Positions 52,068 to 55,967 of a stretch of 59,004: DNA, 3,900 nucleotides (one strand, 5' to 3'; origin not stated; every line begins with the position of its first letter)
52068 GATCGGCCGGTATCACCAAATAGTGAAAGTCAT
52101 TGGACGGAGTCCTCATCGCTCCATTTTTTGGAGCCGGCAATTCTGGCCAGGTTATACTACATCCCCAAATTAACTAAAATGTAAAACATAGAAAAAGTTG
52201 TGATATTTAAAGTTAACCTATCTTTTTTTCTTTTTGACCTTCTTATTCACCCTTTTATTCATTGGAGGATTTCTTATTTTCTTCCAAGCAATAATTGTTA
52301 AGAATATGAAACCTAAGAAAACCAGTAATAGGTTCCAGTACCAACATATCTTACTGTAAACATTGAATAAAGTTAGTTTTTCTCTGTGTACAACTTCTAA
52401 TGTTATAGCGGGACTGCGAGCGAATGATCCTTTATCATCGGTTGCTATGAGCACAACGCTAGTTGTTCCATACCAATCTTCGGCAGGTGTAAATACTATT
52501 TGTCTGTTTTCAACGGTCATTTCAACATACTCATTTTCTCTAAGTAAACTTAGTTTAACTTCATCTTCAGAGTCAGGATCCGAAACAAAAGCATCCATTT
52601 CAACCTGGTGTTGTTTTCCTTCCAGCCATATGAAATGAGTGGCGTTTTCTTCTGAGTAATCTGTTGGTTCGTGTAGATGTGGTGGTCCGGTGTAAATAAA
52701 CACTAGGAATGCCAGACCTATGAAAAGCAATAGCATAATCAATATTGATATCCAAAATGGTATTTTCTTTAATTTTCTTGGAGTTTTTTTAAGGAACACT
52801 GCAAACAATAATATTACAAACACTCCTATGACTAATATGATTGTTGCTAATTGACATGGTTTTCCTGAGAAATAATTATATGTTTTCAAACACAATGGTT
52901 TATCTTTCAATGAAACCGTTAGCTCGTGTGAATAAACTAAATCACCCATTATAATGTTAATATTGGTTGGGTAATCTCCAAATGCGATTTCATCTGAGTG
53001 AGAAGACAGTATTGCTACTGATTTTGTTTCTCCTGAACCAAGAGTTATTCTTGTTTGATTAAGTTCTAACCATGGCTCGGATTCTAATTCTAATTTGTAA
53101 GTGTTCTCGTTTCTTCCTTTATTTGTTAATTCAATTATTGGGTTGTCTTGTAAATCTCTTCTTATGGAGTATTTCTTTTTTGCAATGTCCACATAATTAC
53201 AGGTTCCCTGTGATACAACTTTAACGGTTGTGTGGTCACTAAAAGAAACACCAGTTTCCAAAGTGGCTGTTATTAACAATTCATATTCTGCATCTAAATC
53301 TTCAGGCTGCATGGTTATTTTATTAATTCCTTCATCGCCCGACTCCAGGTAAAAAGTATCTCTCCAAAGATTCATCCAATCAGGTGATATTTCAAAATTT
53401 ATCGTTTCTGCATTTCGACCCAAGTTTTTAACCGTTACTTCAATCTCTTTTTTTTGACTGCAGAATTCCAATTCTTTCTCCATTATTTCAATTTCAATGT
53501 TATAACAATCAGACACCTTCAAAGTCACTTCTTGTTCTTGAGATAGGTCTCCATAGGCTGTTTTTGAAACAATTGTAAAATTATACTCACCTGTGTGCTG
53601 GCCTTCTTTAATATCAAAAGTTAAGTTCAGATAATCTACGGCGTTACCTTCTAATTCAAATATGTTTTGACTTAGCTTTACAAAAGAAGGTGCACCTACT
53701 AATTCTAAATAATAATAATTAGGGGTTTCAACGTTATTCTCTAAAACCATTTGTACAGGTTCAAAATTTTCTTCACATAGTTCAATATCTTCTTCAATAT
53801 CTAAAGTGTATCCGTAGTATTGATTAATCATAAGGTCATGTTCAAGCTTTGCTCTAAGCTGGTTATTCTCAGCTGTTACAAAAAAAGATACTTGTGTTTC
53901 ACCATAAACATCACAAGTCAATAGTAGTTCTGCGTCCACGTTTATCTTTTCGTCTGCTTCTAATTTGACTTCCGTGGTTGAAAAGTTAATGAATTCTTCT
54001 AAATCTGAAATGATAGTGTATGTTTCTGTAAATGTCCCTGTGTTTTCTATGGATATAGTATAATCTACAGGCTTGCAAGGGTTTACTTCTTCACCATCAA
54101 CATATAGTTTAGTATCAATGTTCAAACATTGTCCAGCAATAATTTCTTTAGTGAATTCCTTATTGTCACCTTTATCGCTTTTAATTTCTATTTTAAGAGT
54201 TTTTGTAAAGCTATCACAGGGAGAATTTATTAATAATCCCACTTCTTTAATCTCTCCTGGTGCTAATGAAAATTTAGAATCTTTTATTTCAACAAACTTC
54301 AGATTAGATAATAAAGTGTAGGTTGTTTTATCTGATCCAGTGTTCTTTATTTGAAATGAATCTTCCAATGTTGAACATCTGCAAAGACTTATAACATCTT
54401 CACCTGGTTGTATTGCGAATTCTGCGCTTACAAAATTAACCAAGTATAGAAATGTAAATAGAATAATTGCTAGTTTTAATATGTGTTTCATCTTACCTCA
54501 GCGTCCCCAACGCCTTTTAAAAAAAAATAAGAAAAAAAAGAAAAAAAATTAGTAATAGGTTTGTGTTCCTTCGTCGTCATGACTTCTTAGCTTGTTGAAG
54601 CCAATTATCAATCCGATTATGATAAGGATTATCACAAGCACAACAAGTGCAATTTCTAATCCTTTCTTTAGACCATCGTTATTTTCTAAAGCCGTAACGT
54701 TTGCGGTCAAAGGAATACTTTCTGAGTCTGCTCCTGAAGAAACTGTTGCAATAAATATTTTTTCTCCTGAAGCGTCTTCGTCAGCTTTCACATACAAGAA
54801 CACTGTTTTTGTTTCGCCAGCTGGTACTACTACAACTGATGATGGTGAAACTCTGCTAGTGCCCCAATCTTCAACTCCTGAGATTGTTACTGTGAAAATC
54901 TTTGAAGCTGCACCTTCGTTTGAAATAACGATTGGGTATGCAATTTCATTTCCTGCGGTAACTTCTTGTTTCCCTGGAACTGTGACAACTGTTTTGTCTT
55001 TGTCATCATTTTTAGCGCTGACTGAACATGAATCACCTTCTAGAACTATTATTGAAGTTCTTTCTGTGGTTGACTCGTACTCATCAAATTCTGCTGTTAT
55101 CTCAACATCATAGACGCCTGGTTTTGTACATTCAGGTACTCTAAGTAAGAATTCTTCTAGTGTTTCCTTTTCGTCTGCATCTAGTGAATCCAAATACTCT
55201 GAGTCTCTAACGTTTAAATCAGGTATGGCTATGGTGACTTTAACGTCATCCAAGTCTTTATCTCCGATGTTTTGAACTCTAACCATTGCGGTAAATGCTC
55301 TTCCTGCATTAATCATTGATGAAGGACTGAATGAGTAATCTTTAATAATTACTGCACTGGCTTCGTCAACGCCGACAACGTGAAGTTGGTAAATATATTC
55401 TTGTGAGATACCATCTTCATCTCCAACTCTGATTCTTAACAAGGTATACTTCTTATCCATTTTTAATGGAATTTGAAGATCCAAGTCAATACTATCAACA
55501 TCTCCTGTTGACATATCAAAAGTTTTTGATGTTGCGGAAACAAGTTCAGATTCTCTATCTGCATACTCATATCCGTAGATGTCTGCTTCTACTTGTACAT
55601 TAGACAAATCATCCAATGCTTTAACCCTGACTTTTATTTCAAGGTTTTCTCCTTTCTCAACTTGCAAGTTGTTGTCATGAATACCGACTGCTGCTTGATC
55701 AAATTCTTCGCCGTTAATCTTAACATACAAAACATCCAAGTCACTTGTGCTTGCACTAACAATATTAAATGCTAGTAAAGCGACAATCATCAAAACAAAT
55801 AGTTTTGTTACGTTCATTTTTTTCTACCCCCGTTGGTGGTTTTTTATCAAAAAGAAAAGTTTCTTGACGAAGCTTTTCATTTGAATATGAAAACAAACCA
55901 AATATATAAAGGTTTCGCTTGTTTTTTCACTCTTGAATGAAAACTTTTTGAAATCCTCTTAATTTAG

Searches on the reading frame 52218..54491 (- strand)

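Call 45: search_protein_families(library=pfam, proteins=[window:52218-54491:-])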
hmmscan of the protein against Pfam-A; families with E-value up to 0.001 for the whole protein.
window:52218-54491:- (757 aa): 2 families
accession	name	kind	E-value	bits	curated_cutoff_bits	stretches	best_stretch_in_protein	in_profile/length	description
PF11614.14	FixG_C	-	4.7e-07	30.4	25.6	0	453-495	37-82/119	IG-like fold at C-terminal of FixG, putative oxidoreductase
PF21577.3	PG_0320-like_C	-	5.4e-05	23.8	27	0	245-295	22-70/106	PG_0320-like, C-terminal domain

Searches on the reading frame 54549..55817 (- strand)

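Call 75: search_protein_families(library=pfam, proteins=[window:54549-55817:-], max_evalue=0.001)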
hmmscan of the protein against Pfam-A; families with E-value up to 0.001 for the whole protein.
window:54549-55817:- (422 aa): 3 families
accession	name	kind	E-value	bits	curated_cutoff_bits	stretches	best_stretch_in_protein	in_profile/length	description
PF10633.15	NPCBM_assoc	-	6.1e-09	36.4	24.4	0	170-243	2-76/78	NPCBM-associated, NEW3 domain of alpha-galactosidase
PF11614.14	FixG_C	-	1.5e-06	28.8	25.6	0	294-360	35-102/119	IG-like fold at C-terminal of FixG, putative oxidoreductase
PF07705.17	CARDB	-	0.00011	22.8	22.7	0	166-245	12-84/101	CARDB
